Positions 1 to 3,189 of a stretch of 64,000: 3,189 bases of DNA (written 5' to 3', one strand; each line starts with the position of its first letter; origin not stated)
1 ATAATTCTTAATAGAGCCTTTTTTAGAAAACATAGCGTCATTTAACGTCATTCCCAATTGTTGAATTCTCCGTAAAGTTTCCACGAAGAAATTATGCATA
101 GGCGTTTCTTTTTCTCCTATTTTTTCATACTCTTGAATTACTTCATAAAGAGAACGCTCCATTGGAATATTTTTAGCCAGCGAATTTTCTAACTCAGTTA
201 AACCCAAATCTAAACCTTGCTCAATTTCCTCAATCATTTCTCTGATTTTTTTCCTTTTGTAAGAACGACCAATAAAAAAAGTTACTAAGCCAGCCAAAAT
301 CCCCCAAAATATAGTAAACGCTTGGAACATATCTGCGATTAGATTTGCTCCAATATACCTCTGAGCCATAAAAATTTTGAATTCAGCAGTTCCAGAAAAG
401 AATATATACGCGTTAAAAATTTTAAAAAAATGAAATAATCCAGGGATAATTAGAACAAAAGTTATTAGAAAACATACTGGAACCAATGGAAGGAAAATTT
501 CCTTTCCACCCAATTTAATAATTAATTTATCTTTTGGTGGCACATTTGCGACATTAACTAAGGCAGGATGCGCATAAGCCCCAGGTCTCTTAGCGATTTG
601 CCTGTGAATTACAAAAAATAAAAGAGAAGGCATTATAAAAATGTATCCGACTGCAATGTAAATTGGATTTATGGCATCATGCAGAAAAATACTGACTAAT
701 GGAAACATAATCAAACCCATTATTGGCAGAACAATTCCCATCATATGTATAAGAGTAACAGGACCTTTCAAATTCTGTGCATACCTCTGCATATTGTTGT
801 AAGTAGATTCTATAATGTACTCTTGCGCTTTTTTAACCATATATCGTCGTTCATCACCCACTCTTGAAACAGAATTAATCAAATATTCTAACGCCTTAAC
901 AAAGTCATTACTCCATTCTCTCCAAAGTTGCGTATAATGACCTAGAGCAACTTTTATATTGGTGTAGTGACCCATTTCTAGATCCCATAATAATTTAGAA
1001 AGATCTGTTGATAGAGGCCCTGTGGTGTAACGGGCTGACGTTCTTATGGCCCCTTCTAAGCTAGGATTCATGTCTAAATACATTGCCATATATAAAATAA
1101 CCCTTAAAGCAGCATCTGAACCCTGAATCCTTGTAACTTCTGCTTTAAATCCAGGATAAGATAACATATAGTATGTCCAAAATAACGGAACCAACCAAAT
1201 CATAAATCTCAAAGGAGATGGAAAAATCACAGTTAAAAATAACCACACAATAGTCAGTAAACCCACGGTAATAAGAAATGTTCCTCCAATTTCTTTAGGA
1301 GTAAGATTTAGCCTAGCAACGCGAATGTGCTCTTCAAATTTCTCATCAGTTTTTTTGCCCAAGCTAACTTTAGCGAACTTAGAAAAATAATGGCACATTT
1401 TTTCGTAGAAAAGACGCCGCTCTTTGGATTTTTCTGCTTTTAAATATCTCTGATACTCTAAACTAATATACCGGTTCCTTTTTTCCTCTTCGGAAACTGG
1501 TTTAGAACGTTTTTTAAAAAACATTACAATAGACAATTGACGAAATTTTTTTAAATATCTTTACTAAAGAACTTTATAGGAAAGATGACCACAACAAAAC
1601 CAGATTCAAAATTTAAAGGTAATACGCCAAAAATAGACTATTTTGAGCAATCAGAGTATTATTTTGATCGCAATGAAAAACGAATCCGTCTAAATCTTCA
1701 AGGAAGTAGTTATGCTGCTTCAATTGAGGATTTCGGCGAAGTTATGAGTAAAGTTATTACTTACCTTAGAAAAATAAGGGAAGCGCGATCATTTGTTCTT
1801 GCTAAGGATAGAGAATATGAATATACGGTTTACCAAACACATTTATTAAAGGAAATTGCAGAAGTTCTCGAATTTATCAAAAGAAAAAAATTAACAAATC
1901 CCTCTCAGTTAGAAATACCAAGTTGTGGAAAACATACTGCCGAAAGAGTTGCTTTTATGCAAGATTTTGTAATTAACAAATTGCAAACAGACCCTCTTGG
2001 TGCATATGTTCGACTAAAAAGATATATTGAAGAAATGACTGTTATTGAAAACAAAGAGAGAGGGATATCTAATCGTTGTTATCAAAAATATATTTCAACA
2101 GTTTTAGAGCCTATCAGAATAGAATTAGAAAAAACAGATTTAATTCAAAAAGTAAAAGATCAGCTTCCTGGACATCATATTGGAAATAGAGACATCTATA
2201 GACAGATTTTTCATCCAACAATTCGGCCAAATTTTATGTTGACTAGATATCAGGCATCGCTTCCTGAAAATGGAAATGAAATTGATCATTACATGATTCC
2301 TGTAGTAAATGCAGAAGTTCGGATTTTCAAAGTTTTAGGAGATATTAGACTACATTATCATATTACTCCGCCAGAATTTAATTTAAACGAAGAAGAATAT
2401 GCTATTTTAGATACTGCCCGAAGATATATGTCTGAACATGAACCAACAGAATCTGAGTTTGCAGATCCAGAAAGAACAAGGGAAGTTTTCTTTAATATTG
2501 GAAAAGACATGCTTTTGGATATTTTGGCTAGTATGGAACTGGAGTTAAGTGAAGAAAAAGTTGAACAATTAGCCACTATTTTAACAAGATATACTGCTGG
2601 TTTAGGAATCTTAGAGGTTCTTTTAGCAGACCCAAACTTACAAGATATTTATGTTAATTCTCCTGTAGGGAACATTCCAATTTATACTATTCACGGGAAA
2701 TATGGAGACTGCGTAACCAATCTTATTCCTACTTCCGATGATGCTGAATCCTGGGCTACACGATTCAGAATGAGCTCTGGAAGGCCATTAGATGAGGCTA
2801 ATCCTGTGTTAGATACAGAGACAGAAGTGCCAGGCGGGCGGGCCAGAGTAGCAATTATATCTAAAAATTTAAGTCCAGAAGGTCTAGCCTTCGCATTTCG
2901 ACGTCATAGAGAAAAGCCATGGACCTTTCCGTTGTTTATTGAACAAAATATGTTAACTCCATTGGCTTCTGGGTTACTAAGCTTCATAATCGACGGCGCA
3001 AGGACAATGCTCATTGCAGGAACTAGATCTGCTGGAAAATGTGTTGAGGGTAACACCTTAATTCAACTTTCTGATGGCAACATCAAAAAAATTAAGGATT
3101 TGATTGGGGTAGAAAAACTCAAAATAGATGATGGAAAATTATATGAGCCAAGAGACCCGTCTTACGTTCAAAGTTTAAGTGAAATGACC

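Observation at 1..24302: Pilus locus A: oversized intein-laden ATPase, two ~690-aa platform paralogues and at least 13 pilin-like genes of one signal class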

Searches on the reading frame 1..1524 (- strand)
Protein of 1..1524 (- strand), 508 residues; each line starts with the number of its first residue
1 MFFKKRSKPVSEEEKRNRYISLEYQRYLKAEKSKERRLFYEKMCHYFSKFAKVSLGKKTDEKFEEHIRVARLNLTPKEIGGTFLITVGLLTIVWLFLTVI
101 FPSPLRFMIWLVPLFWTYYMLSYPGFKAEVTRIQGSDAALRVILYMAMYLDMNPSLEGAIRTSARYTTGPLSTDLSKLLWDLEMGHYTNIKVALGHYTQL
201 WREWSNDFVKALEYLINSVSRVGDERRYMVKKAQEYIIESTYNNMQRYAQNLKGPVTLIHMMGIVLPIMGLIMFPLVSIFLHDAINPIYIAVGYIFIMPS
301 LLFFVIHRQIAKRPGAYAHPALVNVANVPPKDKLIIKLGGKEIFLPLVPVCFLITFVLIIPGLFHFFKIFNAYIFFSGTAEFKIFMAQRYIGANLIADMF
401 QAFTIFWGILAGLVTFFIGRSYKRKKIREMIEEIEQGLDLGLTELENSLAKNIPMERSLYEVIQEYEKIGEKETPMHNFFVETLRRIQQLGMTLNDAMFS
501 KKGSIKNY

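Call 6: search_protein_families(library=pfam, proteins=[window:1-1524:-], max_evalue=0.01)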
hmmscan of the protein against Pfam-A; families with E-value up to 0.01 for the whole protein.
window:1-1524:- (508 aa): 1 family
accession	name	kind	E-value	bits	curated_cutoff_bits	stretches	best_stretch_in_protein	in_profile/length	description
PF00482.28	T2SSF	-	2.3e-05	24.8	25.2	1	144-275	3-125/125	Type II secretion system (T2SS), protein F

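Call 38: search_protein_families(library=ncbifam, proteins=[window:1-1524:-], max_evalue=0.01)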
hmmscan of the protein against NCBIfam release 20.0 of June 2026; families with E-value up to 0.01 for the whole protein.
window:1-1524:- (508 aa): 0 families

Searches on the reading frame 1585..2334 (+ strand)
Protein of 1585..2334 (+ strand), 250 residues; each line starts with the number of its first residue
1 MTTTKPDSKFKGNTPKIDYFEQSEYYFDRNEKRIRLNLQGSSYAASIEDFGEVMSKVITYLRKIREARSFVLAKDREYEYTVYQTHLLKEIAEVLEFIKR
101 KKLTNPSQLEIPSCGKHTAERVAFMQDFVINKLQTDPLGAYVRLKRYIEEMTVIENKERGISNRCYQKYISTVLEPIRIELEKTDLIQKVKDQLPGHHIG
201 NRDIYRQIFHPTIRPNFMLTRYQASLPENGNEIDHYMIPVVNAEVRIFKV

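Call 61: search_protein_representatives(protein=window:1585-2334:+)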
Query: 250 residues. Proteins with E-value up to 0.001 (for the whole library): 192; up to 1e-10: 105; up to 1e-30: 10. The best 150 are listed.
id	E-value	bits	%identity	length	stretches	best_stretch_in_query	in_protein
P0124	1.7e-60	220.8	47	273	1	21-250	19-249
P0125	5.4e-50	186.5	44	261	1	23-245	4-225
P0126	1.1e-44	169.0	40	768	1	24-248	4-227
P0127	1.1e-43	165.9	40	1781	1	24-247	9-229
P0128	4.5e-42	160.5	40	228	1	43-249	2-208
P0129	2.5e-36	141.7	35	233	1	33-239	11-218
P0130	5.7e-34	134.0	35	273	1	24-245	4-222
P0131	8.0e-33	130.3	37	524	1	30-246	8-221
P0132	1.4e-32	129.5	40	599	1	33-250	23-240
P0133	5.2e-31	124.4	34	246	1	27-249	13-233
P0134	7.2e-30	120.6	35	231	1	24-243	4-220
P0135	1.5e-29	119.6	37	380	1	44-249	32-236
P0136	1.0e-27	113.6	34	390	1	32-250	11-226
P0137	3.4e-27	111.9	39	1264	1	30-249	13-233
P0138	5.6e-27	111.1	33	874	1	29-249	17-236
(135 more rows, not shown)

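Call 80: search_solved_structures(query=A3, max_evalue=1)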
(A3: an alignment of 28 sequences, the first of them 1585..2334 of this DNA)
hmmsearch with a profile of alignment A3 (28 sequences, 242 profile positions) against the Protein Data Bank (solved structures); distinct sequences matched with E-value up to 1: 5.
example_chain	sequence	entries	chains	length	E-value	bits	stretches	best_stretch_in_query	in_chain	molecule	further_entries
3bgo_P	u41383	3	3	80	0.0026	20.4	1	78-134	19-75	Subtilisin BPN'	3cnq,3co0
1scj_B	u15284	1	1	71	0.069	15.7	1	82-130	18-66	SUBTILISIN E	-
7nac_8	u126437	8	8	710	0.072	15.7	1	59-158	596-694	NOC2 isoform 1 | Nucleolar complex protein 2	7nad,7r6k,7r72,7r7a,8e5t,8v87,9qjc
1spb_P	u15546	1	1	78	0.087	15.4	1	82-128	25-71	SUBTILISIN BPN' PROSEGMENT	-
2djn_A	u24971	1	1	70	0.67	12.5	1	185-235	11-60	Homeobox protein DLX-5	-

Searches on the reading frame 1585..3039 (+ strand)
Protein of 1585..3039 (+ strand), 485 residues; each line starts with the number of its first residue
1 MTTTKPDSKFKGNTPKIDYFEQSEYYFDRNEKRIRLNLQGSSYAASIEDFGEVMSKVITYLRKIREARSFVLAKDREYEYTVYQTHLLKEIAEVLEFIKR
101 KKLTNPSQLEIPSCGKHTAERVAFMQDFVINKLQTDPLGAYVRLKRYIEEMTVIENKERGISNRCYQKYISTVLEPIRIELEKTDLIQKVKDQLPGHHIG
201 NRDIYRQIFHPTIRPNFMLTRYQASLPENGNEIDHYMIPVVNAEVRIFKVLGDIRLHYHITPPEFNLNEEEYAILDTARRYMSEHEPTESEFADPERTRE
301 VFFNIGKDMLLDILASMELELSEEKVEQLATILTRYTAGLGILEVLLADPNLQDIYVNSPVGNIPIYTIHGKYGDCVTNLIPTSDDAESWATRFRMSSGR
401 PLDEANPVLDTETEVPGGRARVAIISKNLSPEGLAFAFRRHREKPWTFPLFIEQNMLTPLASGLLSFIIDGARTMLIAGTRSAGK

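Call 21: find_related_loci(query=window:1585-3039:+, collection=genome_contigs, flank=10000)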
Query seq(485 aa) (485 aa) in genome_contigs; peptide patterns used: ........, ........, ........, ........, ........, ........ (x = any residue, [..] = any of these).
54 stretches matched a pattern; 13 encode a relative of the query (tblastn E <= 1e-3); 13 distinct loci.
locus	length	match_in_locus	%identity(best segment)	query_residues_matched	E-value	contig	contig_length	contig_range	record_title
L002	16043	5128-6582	58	8-485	0e+0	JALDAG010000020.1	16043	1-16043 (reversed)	MAG: Candidatus Nanohalarchaeota archaeon isolate NHA22 k141_548920_length_16043_cov_26.6616, whole genome shotgun seque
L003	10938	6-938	62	173-485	2e-133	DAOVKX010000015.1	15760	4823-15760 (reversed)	MAG TPA_asm: Candidatus Nanohaloarchaea archaeon isolate CSMAG_1430 CSMAG_1430_k141_3089237_length_15760_cov_10.0000, wh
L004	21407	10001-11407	43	8-485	3e-132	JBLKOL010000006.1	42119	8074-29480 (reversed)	MAG: Candidatus Woesearchaeota archaeon isolate MAG.250 NODE_2831_length_42119_cov_6.678988, whole genome shotgun sequen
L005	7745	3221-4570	46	30-485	5e-130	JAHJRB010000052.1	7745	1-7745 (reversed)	MAG: Nanoarchaeota archaeon isolate OS_PC_MetaG.mb.127 OS_PC_MetaG.mb.127_k141_176914, whole genome shotgun sequence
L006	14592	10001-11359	45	34-485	6e-128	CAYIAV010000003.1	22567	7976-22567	MAG TPA_asm: Candidatus Woesearchaeota archaeon isolate ERP119705_co1_735 genome assembly, contig: NODE_2404_length_2256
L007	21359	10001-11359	44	34-485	2e-126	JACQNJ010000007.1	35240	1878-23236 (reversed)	MAG: Candidatus Woesearchaeota archaeon isolate NC_groundwater_1252_Ag_S-0.1um_33_315 S_p1_S3_coassembly_k141_254965, wh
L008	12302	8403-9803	43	24-485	4e-125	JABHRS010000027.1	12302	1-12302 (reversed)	MAG: archaeon isolate SI039_bin19 k141_1766650, whole genome shotgun sequence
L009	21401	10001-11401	41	24-485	3e-118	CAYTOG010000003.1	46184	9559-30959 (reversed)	MAG TPA_asm: uncultured Methanosarcinales archaeon isolate SRP167671_co2_158 genome assembly, contig: NODE_1008_length_4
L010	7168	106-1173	49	129-485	3e-118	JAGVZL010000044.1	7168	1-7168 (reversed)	Candidatus Woesearchaeota archaeon isolate RIFOXYB1_FULL_31_12 rifoxyb1_full_scaffold_4311, whole genome shotgun sequenc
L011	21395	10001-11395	41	26-485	8e-118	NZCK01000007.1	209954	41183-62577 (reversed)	MAG: archaeon isolate ARS1203 MHASMcontig_130764, whole genome shotgun sequence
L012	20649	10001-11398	42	24-485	4e-118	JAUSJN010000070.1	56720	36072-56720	MAG: Nanoarchaeota archaeon isolate E14_metabat.bin.302 E14_k141_192698, whole genome shotgun sequence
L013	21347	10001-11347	45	31-485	3e-128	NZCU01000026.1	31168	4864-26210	MAG: Nanoarchaeota archaeon isolate ARS1172 MHASMcontig_666960, whole genome shotgun sequence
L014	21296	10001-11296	38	48-485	7e-100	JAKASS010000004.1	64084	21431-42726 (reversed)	MAG: Nanoarchaeota archaeon isolate YP1.bin68 NODE_435_length_64084_cov_55.091390, whole genome shotgun sequence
